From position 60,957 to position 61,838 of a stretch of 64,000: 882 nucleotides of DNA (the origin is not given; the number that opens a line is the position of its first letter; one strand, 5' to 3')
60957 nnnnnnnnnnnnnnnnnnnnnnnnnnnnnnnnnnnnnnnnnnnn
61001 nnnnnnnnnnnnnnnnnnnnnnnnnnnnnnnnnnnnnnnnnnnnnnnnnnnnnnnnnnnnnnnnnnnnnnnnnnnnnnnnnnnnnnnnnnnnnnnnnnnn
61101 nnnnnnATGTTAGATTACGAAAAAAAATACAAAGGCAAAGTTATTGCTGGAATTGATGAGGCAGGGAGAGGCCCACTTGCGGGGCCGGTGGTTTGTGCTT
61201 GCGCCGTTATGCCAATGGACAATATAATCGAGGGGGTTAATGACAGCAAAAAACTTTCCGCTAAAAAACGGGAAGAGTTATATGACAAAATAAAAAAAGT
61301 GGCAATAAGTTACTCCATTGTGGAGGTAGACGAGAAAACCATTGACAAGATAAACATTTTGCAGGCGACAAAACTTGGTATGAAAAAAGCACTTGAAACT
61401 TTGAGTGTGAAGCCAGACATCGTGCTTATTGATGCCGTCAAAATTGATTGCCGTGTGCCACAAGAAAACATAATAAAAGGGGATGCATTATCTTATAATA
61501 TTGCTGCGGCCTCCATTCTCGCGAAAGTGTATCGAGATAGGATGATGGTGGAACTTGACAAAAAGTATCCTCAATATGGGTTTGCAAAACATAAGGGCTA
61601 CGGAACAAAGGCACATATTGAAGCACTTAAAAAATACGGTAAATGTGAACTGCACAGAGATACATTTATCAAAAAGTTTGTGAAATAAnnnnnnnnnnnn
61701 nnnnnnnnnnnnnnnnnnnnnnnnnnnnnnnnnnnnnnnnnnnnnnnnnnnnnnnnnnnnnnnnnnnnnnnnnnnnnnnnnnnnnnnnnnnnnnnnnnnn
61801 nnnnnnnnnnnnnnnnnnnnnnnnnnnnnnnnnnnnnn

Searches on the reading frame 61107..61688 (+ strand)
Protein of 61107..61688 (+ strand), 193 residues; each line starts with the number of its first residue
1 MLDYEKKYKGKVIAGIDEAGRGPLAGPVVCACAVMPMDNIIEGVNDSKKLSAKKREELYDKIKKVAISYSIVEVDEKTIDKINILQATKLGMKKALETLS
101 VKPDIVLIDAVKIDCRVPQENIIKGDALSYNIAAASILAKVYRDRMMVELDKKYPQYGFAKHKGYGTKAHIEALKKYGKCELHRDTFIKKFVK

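Call 8: find_encoding_contigs(protein=window:61107-61688:+, flank=3000, max_places=10)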
Protein window:61107-61688:+ (193 aa): no gene with exactly this product is on record in the collection.

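Call 9: find_related_loci(query=window:61107-61688:+, collection=genome_contigs, flank=4000)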
Query window:61107-61688:+ (193 aa) in genome_contigs; peptide patterns used: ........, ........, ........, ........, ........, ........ (x = any residue, [..] = any of these).
312 stretches matched a pattern; 185 encode a relative of the query (tblastn E <= 1e-3); the best 80 are kept; 80 distinct loci.
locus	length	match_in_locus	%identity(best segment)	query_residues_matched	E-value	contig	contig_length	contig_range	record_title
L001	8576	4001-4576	87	1-192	3e-112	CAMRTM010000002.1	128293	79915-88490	MAG TPA_asm: uncultured Firmicutes bacterium isolate SRR13573576_bin.14_metawrap_v1.3_MAG genome assembly, contig: NODE.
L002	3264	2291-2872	86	1-192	1e-110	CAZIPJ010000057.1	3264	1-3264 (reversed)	MAG TPA_asm: uncultured Lachnospiraceae bacterium isolate SRP199465_co1_238 genome assembly, contig: NODE_74788_length_3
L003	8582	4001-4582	80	1-192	6e-106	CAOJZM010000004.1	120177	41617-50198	MAG TPA_asm: uncultured Christensenella sp. isolate SRR17684625_bin.32_metawrap_v1.3_MAG genome assembly, contig: NODE.1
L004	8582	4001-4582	82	1-192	1e-105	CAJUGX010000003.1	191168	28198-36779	MAG TPA_asm: uncultured Christensenella sp. isolate MGBC129349 genome assembly, contig: MGBC129349.3, whole genome shotg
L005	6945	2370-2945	81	1-192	1e-103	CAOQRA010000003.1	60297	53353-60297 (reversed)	MAG TPA_asm: uncultured Eubacteriales bacterium isolate MGBC149797 genome assembly, contig: MGBC149797.3, whole genome s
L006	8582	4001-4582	81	1-192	1e-103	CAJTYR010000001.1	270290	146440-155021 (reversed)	MAG TPA_asm: uncultured Christensenella sp. isolate MGBC114398 genome assembly, contig: MGBC114398.1, whole genome shotg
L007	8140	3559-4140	79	1-192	2e-102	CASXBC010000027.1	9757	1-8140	MAG: uncultured bacterium isolate extra-ERR2136562.13_1677762874 genome assembly, contig: NODE_1741_length_9757_cov_3.83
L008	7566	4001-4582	80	1-192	3e-101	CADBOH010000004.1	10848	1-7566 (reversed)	MAG: uncultured Clostridiales bacterium isolate RUG14149 genome assembly, contig: RUG14149_asm_4, whole genome shotgun s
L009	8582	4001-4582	80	1-192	1e-102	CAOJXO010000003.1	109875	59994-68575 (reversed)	MAG TPA_asm: uncultured Firmicutes bacterium isolate SRR15604611_bin.41_metawrap_v1.3_MAG genome assembly, contig: NODE.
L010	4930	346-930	79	1-193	5e-101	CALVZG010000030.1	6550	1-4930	MAG: uncultured Clostridia bacterium isolate E03__bin18 genome assembly, contig: E03__k127_4632719, whole genome shotgun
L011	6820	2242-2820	77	1-191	2e-99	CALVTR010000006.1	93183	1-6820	MAG: uncultured Clostridia bacterium isolate BRZ_CD__bin5 genome assembly, contig: BRZ_CD__NODE_287_length_93183_cov_8.9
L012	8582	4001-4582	77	1-192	3e-99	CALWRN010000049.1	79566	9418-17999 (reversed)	MAG: uncultured Clostridia bacterium isolate E21__bin145 genome assembly, contig: E21__k127_7877061, whole genome shotgu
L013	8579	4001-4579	78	1-191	3e-98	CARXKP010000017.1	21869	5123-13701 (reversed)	MAG TPA_asm: uncultured Eubacteriales bacterium isolate MGBC157798 genome assembly, contig: MGBC157798.17, whole genome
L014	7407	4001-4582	78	1-192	7e-98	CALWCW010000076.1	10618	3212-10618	MAG: uncultured Clostridia bacterium isolate E03__bin84 genome assembly, contig: E03__k127_2967958, whole genome shotgun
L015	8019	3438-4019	77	1-192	1e-97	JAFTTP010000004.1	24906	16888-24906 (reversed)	MAG: Clostridia bacterium isolate RGIG4138 Roe_deer_Colon-1__c155520, whole genome shotgun sequence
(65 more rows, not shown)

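Call 10: search_protein_families(library=pfam, proteins=[window:61107-61688:+], max_evalue=0.01)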
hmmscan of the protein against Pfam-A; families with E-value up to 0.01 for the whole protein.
window:61107-61688:+ (193 aa): 1 family
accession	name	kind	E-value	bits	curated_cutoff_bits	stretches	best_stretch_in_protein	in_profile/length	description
PF01351.25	RNase_HII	-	1.6e-45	155.9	25.8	1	14-188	1-197/199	Ribonuclease HII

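Call 15: find_related_loci(query=window:61107-61688:+, collection=metagenome_contigs, flank=10000)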
Query window:61107-61688:+ (193 aa) in metagenome_contigs; peptide patterns used: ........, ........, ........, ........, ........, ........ (x = any residue, [..] = any of these).
394 stretches matched a pattern; 208 encode a relative of the query (tblastn E <= 1e-3); the best 80 are kept; 80 distinct loci.
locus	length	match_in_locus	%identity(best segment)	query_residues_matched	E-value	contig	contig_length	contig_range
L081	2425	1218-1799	80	1-192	8e-105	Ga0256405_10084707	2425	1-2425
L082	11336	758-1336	76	1-191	4e-99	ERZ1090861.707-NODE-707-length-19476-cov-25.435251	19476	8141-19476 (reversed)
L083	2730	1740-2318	78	1-191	7e-101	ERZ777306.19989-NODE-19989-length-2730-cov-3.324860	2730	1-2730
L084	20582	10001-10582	75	1-192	2e-96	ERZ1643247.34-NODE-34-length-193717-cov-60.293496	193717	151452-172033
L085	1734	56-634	74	1-191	3e-100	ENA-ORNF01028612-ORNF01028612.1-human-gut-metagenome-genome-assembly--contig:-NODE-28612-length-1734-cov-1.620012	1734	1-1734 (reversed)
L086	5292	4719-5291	75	1-188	8e-91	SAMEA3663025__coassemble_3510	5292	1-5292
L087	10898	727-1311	73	1-192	2e-90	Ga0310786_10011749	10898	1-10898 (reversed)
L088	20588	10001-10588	70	1-193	3e-88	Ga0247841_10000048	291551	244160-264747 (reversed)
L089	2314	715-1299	70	1-192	2e-89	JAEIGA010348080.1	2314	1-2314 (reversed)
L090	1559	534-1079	74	11-192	2e-91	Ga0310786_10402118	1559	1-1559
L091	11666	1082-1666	69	1-192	1e-85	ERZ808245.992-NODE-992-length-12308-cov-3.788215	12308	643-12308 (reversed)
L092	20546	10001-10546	68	10-191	2e-78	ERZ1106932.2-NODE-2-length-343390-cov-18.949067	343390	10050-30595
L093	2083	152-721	65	1-189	4e-81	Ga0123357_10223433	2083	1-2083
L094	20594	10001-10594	65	1-192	1e-76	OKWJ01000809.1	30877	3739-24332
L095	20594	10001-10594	65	1-192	3e-76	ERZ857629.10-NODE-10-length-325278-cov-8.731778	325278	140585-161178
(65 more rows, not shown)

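Call 20: find_homologous_proteins(query=window:61107-61688:+, max_evalue=1e-60)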
Query window:61107-61688:+ (193 aa): 4607 proteins with E <= 1e-60 among 8000 candidates; the best 120 are listed.
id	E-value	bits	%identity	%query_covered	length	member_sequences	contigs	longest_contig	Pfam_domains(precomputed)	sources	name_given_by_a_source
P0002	4.8e-119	413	100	100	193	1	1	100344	PF01351.26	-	-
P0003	1.4e-105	369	87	99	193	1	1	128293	PF01351.26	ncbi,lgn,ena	-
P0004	2.8e-104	365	86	100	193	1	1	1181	PF01351.26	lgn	-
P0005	1.8e-103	362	85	99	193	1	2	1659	PF01351.26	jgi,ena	-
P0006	1.8e-103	362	85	99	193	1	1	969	PF01351.26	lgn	-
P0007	2.2e-102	359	85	99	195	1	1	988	PF01351.26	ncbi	-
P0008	1.7e-101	356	84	99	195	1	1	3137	PF01351.26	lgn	-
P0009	3.1e-101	355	84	99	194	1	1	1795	PF01351.26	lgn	-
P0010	5.6e-101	354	86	99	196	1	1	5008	PF01351.26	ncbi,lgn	-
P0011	6.5e-101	354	85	99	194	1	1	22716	PF01351.26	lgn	-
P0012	1.0e-100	353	85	99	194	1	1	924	PF01351.26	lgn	-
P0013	1.3e-100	353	84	99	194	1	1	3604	PF01351.26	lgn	-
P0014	1.7e-100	353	84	99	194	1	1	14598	PF01351.26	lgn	-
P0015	5.6e-99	348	80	99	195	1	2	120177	PF01351.26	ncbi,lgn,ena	-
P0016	7.0e-99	347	82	99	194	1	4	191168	PF01351.26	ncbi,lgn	-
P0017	9.6e-99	347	83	99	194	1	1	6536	PF01351.26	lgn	-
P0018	1.0e-98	347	81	99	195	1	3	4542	PF01351.26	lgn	-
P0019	1.9e-98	346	82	99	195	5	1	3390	PF01351.26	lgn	-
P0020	2.4e-98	346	83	100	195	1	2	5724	PF01351.26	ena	-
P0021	3.2e-98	345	81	99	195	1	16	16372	PF01351.26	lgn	-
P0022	3.6e-98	345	82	99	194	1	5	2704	PF01351.26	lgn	-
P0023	4.0e-98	345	82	99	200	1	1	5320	PF01351.26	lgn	-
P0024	6.2e-98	344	81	99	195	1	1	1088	PF01351.26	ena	-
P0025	6.3e-98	344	82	99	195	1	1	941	PF01351.26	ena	-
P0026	9.3e-98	344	82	99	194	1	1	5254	PF01351.26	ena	-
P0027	1.2e-97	343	81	99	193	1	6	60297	PF01351.26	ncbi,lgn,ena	-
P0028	1.4e-97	343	82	99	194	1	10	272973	PF01351.26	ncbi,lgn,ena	-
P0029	1.5e-97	343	82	99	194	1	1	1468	PF01351.26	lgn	-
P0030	1.5e-97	343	82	99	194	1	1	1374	PF01351.26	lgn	-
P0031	1.9e-97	343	81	99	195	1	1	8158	PF01351.26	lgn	-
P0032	2.0e-97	343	80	99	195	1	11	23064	PF01351.26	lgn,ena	-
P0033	2.1e-97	343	81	99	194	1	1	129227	PF01351.26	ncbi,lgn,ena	-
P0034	2.3e-97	343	81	99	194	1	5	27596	PF01351.26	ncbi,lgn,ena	-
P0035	2.6e-97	342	81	99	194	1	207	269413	PF01351.26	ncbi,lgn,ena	-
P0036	2.8e-97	342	81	99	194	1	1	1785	PF01351.26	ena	-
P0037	3.0e-97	342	81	99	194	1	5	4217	PF01351.26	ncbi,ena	-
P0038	3.4e-97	342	81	99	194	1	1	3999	PF01351.26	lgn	-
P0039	4.1e-97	342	81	99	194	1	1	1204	PF01351.26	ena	-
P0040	4.5e-97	342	81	99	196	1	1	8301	PF01351.26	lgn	-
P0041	4.7e-97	342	81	99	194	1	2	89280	PF01351.26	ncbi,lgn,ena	-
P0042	4.9e-97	341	84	99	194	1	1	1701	PF01351.26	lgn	-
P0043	5.2e-97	341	80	99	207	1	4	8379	PF01351.26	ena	-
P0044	5.5e-97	341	82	99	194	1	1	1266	PF01351.26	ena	-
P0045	6.5e-97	341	81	99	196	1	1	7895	PF01351.26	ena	-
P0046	8.9e-97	341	81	99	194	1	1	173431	PF01351.26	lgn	-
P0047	9.0e-97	341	79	100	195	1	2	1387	PF01351.26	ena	-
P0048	9.2e-97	341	81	99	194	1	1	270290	PF01351.26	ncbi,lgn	-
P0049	9.2e-97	341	81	99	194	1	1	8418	PF01351.26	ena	-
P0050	9.3e-97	341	81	99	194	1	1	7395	PF01351.26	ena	-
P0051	9.7e-97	340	81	99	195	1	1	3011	PF01351.26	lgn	-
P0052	1.2e-96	340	80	100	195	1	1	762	PF01351.26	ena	-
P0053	1.2e-96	340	81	99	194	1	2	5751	PF01351.26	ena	-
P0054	1.3e-96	340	81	99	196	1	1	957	PF01351.26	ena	-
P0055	1.4e-96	340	81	99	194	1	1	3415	PF01351.26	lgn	-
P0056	2.2e-96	339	81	99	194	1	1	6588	PF01351.26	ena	-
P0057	2.5e-96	339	80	99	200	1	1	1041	PF01351.26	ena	-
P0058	2.5e-96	339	80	100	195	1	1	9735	PF01351.26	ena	-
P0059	3.5e-96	339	79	100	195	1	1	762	PF01351.26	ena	-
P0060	3.5e-96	339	82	100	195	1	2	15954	PF01351.26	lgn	-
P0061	4.4e-96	338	80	100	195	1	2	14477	PF01351.26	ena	-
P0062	4.7e-96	338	81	99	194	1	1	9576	PF01351.26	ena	-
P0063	6.9e-96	338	81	99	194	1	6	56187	PF01351.26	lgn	-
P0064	7.4e-96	338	79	99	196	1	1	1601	PF01351.26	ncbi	-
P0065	7.5e-96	338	81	100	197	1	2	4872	PF01351.26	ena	-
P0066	8.2e-96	337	80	99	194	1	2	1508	PF01351.26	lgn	-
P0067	8.2e-96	337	80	99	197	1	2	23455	PF01351.26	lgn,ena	-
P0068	1.3e-95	337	80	99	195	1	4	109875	PF01351.26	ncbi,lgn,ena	-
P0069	1.3e-95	337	79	100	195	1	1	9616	PF01351.26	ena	-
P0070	1.4e-95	337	81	99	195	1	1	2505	PF01351.26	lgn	-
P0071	1.6e-95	337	81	99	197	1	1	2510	PF01351.26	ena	-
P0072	2.8e-95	336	79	99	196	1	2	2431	PF01351.26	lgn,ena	-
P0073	2.8e-95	336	80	100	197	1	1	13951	PF01351.26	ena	-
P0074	3.4e-95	335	80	99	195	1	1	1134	PF01351.26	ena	-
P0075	3.9e-95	335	79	100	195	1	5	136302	PF01351.26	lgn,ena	-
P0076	4.3e-95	335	80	100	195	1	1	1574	PF01351.26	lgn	-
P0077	5.2e-95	335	78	100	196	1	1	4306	PF01351.26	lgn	-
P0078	5.6e-95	335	79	99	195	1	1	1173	PF01351.26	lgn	-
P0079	8.1e-95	334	80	99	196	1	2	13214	PF01351.26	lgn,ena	-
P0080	9.0e-95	334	79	100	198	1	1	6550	PF01351.26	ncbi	-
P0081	9.5e-95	334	79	99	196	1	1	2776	PF01351.26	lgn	-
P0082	9.6e-95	334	78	100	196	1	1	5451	PF01351.26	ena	-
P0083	9.7e-95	334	80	99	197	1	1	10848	PF01351.26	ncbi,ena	-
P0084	1.2e-94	334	79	100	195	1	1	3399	PF01351.26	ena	-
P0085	1.3e-94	334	80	99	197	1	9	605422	PF01351.26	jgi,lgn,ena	-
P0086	1.5e-94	333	80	99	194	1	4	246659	PF01351.26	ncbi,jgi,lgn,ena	-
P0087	1.6e-94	333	80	99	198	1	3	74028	PF01351.26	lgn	-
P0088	1.9e-94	333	79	99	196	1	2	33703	PF01351.26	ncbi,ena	-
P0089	3.0e-94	332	80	100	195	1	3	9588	PF01351.26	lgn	-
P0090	3.3e-94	332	80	99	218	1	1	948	PF01351.26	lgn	-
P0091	3.4e-94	332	79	99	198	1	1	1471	PF01351.26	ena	-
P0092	3.5e-94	332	78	100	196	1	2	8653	PF01351.26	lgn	-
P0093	3.6e-94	332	77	100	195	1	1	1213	PF01351.26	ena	-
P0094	4.1e-94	332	79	100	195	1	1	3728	PF01351.26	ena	-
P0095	4.5e-94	332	81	99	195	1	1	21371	PF01351.26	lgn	-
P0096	4.8e-94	332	80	99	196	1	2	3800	PF01351.26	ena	-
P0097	5.7e-94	331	79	99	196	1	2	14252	PF01351.26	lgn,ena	-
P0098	5.9e-94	331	79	99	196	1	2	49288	PF01351.26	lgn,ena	-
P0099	6.4e-94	331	79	99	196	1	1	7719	PF01351.26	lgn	-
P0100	6.6e-94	331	80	99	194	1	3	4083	PF01351.26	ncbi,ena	-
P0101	7.1e-94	331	77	100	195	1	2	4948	PF01351.26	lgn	-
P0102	7.5e-94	331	78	100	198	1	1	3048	PF01351.26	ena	-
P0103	8.7e-94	331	79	99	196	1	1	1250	PF01351.26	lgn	-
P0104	8.7e-94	331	79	99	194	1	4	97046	PF01351.26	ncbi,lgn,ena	-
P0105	9.5e-94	331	86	92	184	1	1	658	PF01351.26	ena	-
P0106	9.7e-94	331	80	99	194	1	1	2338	PF01351.26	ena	-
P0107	1.0e-93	331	78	100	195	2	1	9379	PF01351.26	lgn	-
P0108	1.1e-93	331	79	99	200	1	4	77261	PF01351.26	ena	-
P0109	1.1e-93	331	77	100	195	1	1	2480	PF01351.26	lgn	-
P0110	1.1e-93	330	79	99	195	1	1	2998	PF01351.26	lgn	-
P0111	1.2e-93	330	79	99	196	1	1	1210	PF01351.26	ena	-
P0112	1.2e-93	330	78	100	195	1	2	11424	PF01351.26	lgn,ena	-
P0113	1.3e-93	330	78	99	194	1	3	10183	PF01351.26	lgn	-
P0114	1.3e-93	330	80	99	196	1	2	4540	PF01351.26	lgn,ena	-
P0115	1.3e-93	330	79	99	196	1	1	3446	PF01351.26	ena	-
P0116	1.4e-93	330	77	100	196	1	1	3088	PF01351.26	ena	-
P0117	1.5e-93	330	79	99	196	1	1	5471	PF01351.26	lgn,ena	-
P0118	1.6e-93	330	79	99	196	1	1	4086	PF01351.26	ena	-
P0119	1.6e-93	330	77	100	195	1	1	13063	PF01351.26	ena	-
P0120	1.7e-93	330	79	99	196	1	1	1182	PF01351.26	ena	-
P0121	1.7e-93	330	79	99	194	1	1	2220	PF01351.26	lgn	-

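Call 24: find_encoding_contigs(protein=P0011, flank=10000, max_places=5)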
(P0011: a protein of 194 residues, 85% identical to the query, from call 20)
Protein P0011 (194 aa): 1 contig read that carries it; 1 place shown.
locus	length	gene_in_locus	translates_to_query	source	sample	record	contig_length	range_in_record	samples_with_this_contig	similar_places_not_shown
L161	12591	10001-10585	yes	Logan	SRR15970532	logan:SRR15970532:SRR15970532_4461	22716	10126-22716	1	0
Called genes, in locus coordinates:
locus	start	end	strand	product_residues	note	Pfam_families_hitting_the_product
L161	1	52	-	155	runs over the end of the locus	-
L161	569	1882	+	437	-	-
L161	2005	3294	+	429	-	PF05496:RuvB_N, PF00004:AAA, PF13173:AAA_14 (faint), PF16193:AAA_assoc_2, PF12002:MgsA_C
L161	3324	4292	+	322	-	PF00198:2-oxoacid_dh (faint)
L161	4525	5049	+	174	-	PF08281:Sigma70_r4_2 (weak)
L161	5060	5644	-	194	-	-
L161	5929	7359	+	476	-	PF03237:Terminase_6N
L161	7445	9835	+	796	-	-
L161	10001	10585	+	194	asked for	PF01351:RNase_HII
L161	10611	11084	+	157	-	PF20794:bPH_7 (faint)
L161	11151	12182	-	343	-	PF13379:NMT1_2, PF09084:NMT1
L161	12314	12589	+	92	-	?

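Call 25: find_encoding_contigs(protein=P0014, flank=10000, max_places=5)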
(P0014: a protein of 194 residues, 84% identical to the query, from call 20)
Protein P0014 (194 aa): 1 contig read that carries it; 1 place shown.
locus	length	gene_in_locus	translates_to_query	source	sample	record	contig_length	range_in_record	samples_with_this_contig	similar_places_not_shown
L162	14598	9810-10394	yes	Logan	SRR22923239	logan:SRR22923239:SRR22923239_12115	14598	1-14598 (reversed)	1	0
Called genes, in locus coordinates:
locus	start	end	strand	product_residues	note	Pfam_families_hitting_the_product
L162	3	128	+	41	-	?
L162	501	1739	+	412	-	-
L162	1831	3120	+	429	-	PF05496:RuvB_N, PF00004:AAA, PF16193:AAA_assoc_2, PF12002:MgsA_C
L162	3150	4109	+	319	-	PF00198:2-oxoacid_dh (faint)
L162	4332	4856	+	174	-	PF02796:HTH_7 (faint), PF08281:Sigma70_r4_2, PF04545:Sigma70_r4 (faint), PF13384:HTH_23 (weak)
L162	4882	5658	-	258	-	-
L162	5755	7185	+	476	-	PF03237:Terminase_6N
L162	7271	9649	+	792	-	-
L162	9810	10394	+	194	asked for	PF01351:RNase_HII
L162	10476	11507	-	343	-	PF13379:NMT1_2, PF09084:NMT1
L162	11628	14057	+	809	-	PF00133:tRNA-synt_1, PF09334:tRNA-synt_1g, PF13603:tRNA-synt_1_2 (faint), PF08264:Anticodon_1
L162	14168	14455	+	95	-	-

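Call 27: find_encoding_contigs(protein=P0010, flank=10000, max_places=5)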
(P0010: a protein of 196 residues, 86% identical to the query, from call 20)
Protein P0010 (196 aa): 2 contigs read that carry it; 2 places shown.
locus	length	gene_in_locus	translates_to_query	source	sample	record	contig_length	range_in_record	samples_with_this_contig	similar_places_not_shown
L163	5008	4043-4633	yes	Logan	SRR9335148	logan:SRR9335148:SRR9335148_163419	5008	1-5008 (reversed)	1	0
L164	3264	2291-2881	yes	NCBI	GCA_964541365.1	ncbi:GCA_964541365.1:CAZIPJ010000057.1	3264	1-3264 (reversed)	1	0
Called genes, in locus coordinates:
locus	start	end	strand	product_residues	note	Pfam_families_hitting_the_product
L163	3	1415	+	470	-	?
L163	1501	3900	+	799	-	-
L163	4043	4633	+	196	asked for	PF01351:RNase_HII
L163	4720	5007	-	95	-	?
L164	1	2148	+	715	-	?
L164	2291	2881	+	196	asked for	PF01351:RNase_HII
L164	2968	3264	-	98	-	?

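Call 28: find_encoding_contigs(protein=P0005, flank=10000, max_places=5)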
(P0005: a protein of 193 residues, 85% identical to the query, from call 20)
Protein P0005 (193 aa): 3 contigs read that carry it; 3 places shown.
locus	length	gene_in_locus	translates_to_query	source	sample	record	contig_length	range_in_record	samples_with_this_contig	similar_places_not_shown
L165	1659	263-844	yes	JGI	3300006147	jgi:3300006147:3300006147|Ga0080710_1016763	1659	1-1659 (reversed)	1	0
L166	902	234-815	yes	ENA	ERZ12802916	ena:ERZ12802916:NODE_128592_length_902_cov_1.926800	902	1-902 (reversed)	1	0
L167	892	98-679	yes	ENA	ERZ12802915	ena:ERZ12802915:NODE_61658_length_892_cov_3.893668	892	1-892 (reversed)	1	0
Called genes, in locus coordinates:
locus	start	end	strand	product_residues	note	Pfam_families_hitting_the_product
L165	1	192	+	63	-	?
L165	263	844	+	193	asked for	PF01351:RNase_HII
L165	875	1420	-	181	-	-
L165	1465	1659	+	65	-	?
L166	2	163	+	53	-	?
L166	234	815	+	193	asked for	PF01351:RNase_HII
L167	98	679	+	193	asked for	PF01351:RNase_HII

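Call 29: find_encoding_contigs(protein=P0003, flank=10000, max_places=6)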
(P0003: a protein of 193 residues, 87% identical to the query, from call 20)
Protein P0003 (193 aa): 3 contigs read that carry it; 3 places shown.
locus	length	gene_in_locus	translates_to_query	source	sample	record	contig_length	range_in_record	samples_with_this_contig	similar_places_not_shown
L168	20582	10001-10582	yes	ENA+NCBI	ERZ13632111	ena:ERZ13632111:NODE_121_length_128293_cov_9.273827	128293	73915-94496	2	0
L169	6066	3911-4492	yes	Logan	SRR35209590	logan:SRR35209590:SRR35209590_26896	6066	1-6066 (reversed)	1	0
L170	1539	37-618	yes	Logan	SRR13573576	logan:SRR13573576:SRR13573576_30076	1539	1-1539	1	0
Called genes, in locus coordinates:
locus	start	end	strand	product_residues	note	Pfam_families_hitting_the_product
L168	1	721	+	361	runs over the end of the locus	PF00814:TsaD, PF22521:HypF_C_2 (faint)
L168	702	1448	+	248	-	PF04973:NMN_transporter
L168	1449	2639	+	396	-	PF01136:Peptidase_U32, PF16325:Peptidase_U32_C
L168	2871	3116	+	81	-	-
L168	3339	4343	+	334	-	PF01628:HrcA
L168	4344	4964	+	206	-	PF01025:GrpE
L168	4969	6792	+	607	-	PF00012:HSP70, PF06723:MreB_Mbl, PF00012:HSP70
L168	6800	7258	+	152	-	PF00857:Isochorismatase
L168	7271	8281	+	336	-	PF16286:DUF4932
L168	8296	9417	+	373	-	PF00226:DnaJ, PF01556:DnaJ_C, PF00684:DnaJ_CXXCXGXG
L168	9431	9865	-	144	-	-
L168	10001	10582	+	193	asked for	PF01351:RNase_HII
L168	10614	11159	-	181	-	-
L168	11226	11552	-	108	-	-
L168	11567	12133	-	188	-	PF00545:Ribonuclease (faint)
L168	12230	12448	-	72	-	PF12844:HTH_19 (weak), PF13560:HTH_31, PF01381:HTH_3, PF13443:HTH_26 (weak)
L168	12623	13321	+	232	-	PF20260:PUA_4, PF04452:Methyltrans_RNA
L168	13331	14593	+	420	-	PF00919:UPF0004, PF04055:Radical_SAM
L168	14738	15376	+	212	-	PF04542:Sigma70_r2, PF01381:HTH_3 (faint), PF04545:Sigma70_r4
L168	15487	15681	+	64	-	PF01165:Ribosomal_S21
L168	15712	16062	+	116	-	PF01245:Ribosomal_L19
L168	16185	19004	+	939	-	PF09479:Flg_new (weak)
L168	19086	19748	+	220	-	PF08713:DNA_alkylation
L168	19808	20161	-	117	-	-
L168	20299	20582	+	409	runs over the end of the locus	PF05362:Lon_C, PF13541:ChlI, PF00158:Sigma54_activat (faint), PF01078:Mg_chelatase, PF07728:AAA_5, PF00493:MCM (weak)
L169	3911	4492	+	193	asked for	PF01351:RNase_HII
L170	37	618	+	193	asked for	PF01351:RNase_HII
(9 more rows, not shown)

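Call 53: search_protein_families(library=padloc, proteins=[L168:9431-9865:-], max_evalue=0.1)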
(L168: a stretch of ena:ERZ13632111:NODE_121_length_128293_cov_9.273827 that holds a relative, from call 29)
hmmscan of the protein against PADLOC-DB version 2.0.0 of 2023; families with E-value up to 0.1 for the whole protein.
L168:9431-9865:- (144 aa): 0 families

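Call 54: search_protein_families(library=phrogs, proteins=[L168:9431-9865:-], max_evalue=0.1)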
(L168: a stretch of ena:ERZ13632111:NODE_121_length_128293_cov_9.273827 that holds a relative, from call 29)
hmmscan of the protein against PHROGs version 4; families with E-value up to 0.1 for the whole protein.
L168:9431-9865:- (144 aa): 3 families
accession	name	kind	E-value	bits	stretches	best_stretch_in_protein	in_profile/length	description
phrog_33374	-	unknown function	0.018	16.3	1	42-105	9-72/79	-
phrog_34001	-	unknown function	0.034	15.4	1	42-101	4-67/76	-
phrog_25194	-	unknown function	0.067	13.9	0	89-137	166-214/234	-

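Call 60: find_encoding_contigs(protein=P0004, flank=10000, max_places=10)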
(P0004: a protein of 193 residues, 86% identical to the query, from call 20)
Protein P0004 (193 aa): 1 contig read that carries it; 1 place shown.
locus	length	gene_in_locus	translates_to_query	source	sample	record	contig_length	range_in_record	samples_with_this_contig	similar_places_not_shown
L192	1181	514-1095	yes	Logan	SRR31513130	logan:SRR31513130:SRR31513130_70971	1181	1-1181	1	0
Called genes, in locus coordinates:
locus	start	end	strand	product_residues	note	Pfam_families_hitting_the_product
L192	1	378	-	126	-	?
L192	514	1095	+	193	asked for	PF01351:RNase_HII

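Call 90: search_protein_families(library=ncbifam, proteins=[L168:9431-9865:-], max_evalue=0.01)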
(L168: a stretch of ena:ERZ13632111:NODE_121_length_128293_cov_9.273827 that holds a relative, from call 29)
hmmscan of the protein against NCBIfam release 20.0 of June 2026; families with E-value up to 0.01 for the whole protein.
L168:9431-9865:- (144 aa): 0 families
